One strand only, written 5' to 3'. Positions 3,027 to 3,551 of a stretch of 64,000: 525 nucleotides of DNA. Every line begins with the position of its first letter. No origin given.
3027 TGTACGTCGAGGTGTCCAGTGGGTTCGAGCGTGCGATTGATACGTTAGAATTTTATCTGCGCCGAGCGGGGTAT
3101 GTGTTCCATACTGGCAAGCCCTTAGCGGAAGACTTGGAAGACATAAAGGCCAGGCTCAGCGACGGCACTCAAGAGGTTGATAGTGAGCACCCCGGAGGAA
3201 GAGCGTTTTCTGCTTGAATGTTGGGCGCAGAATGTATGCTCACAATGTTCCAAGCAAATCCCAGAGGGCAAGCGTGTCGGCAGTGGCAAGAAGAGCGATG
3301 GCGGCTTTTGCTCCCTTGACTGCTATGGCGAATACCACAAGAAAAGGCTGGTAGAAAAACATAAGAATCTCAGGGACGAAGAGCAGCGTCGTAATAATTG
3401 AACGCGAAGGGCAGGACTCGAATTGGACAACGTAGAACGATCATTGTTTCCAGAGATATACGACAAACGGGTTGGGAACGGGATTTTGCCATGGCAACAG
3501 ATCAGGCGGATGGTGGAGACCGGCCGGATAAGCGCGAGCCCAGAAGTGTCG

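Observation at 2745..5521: AT-richer accessory islet with two different dCTP-deaminase/dUTPase-fold genes plus a zinc-ribbon micro-operon: candidate nucleotide-pool-manipulating (defence-like) module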

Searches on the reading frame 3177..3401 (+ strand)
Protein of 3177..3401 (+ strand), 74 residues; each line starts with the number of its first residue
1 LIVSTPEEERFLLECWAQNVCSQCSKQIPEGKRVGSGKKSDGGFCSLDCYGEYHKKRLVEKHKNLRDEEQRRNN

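Call 3: search_protein_families(library=pfam, proteins=[window:3177-3401:+], max_evalue=0.01)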
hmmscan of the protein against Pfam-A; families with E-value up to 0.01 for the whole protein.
window:3177-3401:+ (74 aa): 0 families

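Call 4: search_protein_families(library=ncbifam, proteins=[window:3177-3401:+], max_evalue=0.01)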
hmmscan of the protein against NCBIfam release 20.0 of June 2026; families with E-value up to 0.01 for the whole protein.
window:3177-3401:+ (74 aa): 0 families

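Call 5: search_protein_families(library=padloc, proteins=[window:3177-3401:+], max_evalue=0.1)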
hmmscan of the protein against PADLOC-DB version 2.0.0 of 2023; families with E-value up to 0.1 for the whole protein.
window:3177-3401:+ (74 aa): 0 families

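Call 6: search_protein_families(library=phrogs, proteins=[window:3177-3401:+], max_evalue=0.1)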
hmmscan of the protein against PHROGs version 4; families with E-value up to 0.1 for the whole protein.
window:3177-3401:+ (74 aa): 0 families

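Call 22: find_homologous_proteins(query=window:3183-3401:+, max_evalue=0.01)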
Query window:3183-3401:+ (72 aa): 84 proteins with E <= 0.01 among 84 candidates.
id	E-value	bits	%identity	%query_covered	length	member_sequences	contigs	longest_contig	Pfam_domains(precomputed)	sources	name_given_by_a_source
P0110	1.1e-38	148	93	100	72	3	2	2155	-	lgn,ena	-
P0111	2.2e-38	147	89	100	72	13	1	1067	-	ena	-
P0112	1.1e-36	141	88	100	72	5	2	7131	-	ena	-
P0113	6.3e-32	126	76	100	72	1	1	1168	-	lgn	-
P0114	3.4e-30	121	72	100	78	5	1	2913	-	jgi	-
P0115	5.7e-29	117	74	100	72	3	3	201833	-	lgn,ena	-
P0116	5.2e-24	101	66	93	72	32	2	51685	-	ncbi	-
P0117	2.1e-23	99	57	100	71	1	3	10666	-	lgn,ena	-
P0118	5.3e-23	98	96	65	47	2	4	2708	-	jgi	jgi:hypothetical protein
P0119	1.4e-22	97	61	97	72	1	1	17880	-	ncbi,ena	ncbi:MAG: hypothetical protein ACHP9V_05500 [Terriglobales bacterium]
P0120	2.3e-22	96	61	93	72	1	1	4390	-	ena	-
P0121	4.9e-22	95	60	93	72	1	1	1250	-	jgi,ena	-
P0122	6.6e-22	95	60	93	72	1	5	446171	-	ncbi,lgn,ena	-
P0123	9.5e-22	94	58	100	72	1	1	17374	-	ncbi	ncbi:MAG: hypothetical protein ACHP9V_05520 [Terriglobales bacterium]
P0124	1.4e-21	94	59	89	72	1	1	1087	-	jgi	jgi:hypothetical protein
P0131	5.9e-21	92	58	94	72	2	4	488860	-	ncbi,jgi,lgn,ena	jgi:hypothetical protein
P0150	2.3e-19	86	60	81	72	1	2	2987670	-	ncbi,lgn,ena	-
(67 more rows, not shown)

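Call 34: find_encoding_contigs(protein=P0150, flank=6000, max_places=2)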
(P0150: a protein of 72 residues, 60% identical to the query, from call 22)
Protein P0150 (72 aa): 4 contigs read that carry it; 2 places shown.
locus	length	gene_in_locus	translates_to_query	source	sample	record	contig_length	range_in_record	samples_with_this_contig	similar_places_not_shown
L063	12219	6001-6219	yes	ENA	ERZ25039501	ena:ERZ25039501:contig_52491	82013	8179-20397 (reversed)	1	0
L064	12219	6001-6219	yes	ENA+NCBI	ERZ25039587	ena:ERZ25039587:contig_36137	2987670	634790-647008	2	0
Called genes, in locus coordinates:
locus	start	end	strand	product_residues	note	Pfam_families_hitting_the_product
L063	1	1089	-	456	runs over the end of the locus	PF17899:Peptidase_M61_N, PF05299:Peptidase_M61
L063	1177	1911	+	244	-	PF02223:Thymidylate_kin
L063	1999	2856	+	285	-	PF13177:DNA_pol3_delta2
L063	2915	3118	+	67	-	-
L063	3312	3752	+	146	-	PF17209:Hfq, PF21979:Hfq_1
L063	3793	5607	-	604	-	PF13432:TPR_16 (faint), PF13176:TPR_7 (faint), PF13431:TPR_17 (faint), PF14559:TPR_19, PF00515:TPR_1 (faint), PF13414:TPR_11 (weak), PF13424:TPR_12 (weak), PF07719:TPR_2 (weak), +5 more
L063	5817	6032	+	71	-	-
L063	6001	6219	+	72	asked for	-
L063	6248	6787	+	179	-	PF06559:DCD_N, PF22769:DCD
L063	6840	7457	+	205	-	PF22569:DCD_C, PF22769:DCD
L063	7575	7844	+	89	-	PF00216:Bac_DNA_binding, PF18291:HU-HIG (weak)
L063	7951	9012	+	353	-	PF02163:Peptidase_M50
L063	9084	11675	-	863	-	PF17764:PriA_3primeBD, PF04851:ResIII, PF00270:DEAD, PF00271:Helicase_C (faint), PF18319:Zn_ribbon_PriA, PF18074:PriA_C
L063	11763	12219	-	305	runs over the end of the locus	PF03167:UDG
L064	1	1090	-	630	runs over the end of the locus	PF17899:Peptidase_M61_N, PF05299:Peptidase_M61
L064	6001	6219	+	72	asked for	-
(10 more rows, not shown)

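Call 35: find_encoding_contigs(protein=P0131, flank=6000, max_places=2)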
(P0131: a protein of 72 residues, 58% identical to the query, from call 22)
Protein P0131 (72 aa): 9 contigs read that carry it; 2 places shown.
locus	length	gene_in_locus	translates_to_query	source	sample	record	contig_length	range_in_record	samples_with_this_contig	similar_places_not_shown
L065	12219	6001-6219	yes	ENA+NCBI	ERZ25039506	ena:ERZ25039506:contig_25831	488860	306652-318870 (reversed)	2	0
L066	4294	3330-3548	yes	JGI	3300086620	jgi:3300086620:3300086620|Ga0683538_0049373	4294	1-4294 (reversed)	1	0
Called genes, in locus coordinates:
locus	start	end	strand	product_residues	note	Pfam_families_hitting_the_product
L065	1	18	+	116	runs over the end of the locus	PF01245:Ribosomal_L19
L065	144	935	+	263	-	PF01351:RNase_HII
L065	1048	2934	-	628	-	PF17899:Peptidase_M61_N, PF05299:Peptidase_M61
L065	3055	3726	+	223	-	PF02223:Thymidylate_kin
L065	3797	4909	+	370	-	PF13177:DNA_pol3_delta2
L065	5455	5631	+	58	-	PF17209:Hfq, PF21979:Hfq_1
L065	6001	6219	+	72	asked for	-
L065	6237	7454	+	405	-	PF06559:DCD_N, PF22769:DCD, PF22569:DCD_C, PF22769:DCD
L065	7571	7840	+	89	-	PF00216:Bac_DNA_binding, PF18291:HU-HIG (weak)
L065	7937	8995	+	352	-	PF02163:Peptidase_M50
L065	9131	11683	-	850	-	PF17764:PriA_3primeBD, PF00271:Helicase_C (faint), PF00270:DEAD, PF04851:ResIII, PF18319:Zn_ribbon_PriA, PF18074:PriA_C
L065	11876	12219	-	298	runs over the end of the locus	PF03167:UDG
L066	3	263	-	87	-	?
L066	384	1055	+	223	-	PF02223:Thymidylate_kin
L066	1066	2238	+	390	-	PF13177:DNA_pol3_delta2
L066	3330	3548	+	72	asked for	-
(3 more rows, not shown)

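Call 66: search_protein_families(library=pfam, alignment_id=A3, max_evalue=1)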
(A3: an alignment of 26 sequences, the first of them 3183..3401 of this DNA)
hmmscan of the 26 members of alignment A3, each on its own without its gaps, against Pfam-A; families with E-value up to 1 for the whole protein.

A. member 1, window:3183-3401:+ (72 aa): 5 families
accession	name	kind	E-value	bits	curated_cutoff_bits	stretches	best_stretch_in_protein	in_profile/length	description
PF06467.20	zf-FCS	-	0.014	15.7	22.4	1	19-51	7-39/39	MYM-type Zinc finger with FCS sequence motif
PF09889.16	DUF2116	-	0.029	14.8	26.8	0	19-55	6-32/59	Probable treble clef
PF18439.7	zf_UBZ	-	0.059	13.5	25.6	1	17-29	3-15/32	Ubiquitin-Binding Zinc Finger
PF04570.20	zf-FLZ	-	0.071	13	23.4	1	17-47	14-43/54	zinc-finger of the FCS-type, C2-C2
PF11809.13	DUF3330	-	0.12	12.9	25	1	18-54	12-49/69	Domain of unknown function (DUF3330)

B. families by the number of members that match (of 26 scanned): 29 families (the first 25 are shown)
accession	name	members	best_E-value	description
PF09889.16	DUF2116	19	0.0012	Probable treble clef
PF13240.11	Zn_Ribbon_1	17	0.00068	zinc-ribbon domain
PF06467.20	zf-FCS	16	7.9e-05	MYM-type Zinc finger with FCS sequence motif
PF11809.13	DUF3330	13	0.009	Domain of unknown function (DUF3330)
PF04570.20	zf-FLZ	9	0.0023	zinc-finger of the FCS-type, C2-C2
PF18439.7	zf_UBZ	9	0.0087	Ubiquitin-Binding Zinc Finger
PF04438.22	zf-HIT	9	0.12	HIT zinc finger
PF14471.11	DUF4428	8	0.016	Domain of unknown function (DUF4428)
PF22400.1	DUF6980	5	0.0062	Domain of unknown function (DUF6980)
PF13248.11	Zn_ribbon_3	5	0.0083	zinc-ribbon domain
PF25207.1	DUF7837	3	0.013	Domain of unknown function (DUF7837)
PF23580.1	Znf_XAF1_N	3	0.029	XIAP-associated factor 1-like, N-terminal zinc finger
PF25408.1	AAA_lid_NAV1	3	0.074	NAV1-like, AAA+ ATPase lid domain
PF01258.23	zf-dskA_traR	3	0.095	Prokaryotic dksA/traR C4-type zinc finger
PF22926.2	C1-like_CT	2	0.02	C1 domain-like, C-terminal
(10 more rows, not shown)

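Call 74: predict_structure(alignment_id=A4)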
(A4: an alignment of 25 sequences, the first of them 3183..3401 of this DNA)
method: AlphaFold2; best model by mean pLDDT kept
length: 72 residues; sequences in the alignment: 25
mean_pLDDT: 87.3   pTM: 0.66
mean pLDDT of the five models: 87.3, 86.7, 86.3, 86.2, 85.9
residues with pLDDT >= 90: 35; 70-90: 35; 50-70: 2; < 50: 0
segments of 3 or more residues with pLDDT < 50: none
pLDDT, mean of each block of 10 residues (from residue 1): 83 93 91 84 93 89 82 67
secondary structure, 60 per line:
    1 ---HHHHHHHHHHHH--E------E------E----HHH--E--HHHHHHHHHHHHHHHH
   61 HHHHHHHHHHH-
elements in order: H4-15 H45-71

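Call 78: fold_search(model_id=the predicted structure, library=pdb)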
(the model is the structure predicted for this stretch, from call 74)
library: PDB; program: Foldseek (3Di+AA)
matches with E <= 10: 151; with E <= 0.001: 0
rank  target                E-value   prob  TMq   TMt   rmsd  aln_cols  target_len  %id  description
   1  8br8_LX               6.0e-01  0.54  0.42  0.48   7.1        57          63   24  Giardia ribosome in POST-T state (A1) (released 2023-03-15)
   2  8ev3_u                7.9e-01  0.60  0.41  0.39   3.0        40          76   25  Ytm1 associated 60S nascent ribosome (-Fkbp39) State 1B (released 2022-11-30)
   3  3f6q_B                1.1e+00  0.30  0.30  0.30   2.6        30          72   33  Crystal structure of integrin-linked kinase ankyrin repeat domain in complex with PINCH1 LIM1 domain (released 2008-12-02)
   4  4v4n_AV               1.2e+00  0.20  0.33  0.36   3.7        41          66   36  Structure of the Methanococcus jannaschii ribosome-SecYEBeta channel complex (released 2014-07-09)
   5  9znf_AT               1.3e+00  0.47  0.38  0.45   3.3        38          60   29  Cryo-EM structure of the Methanosarcina acetivorans 70S ribosome in complex with SriA and SriB (released 2026-01-28)
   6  2das_MODEL_1_A        1.3e+00  0.47  0.38  0.43   2.2        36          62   25  Solution structure of TRASH domain of zinc finger MYM-type protein 5 (released 2006-06-14)
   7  8hku_L24E             1.3e+00  0.38  0.34  0.43   3.2        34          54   35  Cryo-EM Structures and Translocation Mechanism of Crenarchaeota Ribosome (released 2023-08-16)
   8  9qf4_BV               1.4e+00  0.47  0.40  0.45   3.1        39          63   36  Structure of P. furiosus 70S ribosome grown at 95 degC (released 2025-11-05)
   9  2xqn_T                1.6e+00  0.44  0.35  0.21   1.9        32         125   31  Complex of the 2nd and 3rd LIM domains of TES with the EVH1 DOMAIN of MENA and the N-Terminal domain of actin-like pro (released 2011-01-26)
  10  9nri_BV               1.7e+00  0.35  0.38  0.43   3.3        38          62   29  Methanosarcina acetivorans 50S subunit obtained from acetate-grown cells (released 2025-09-24)
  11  3ixe_B                1.7e+00  0.23  0.30  0.31   2.5        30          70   30  Structural basis of competition between PINCH1 and PINCH2 for binding to the ankyrin repeat domain of integrin-linked  (released 2009-12-15)
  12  2od1_MODEL_1_A        1.7e+00  0.16  0.34  0.45   3.8        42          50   19  Solution structure of the MYND domain from human AML1-ETO (released 2007-06-19)
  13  8bsj_LX               1.9e+00  0.30  0.40  0.47   3.0        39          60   28  Giardia Ribosome in PRE-T Classical State (C) (released 2023-03-22)
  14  8eti_u                2.2e+00  0.28  0.40  0.28   3.0        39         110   23  Fkbp39 associated 60S nascent ribosome State 1 (released 2022-11-30)
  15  9e6q_AW               2.5e+00  0.23  0.34  0.42   3.1        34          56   38  Cryo-EM structure of the Pyrobaculum calidifontis 50S ribosomal subunit in complex with Dri (released 2024-11-20)
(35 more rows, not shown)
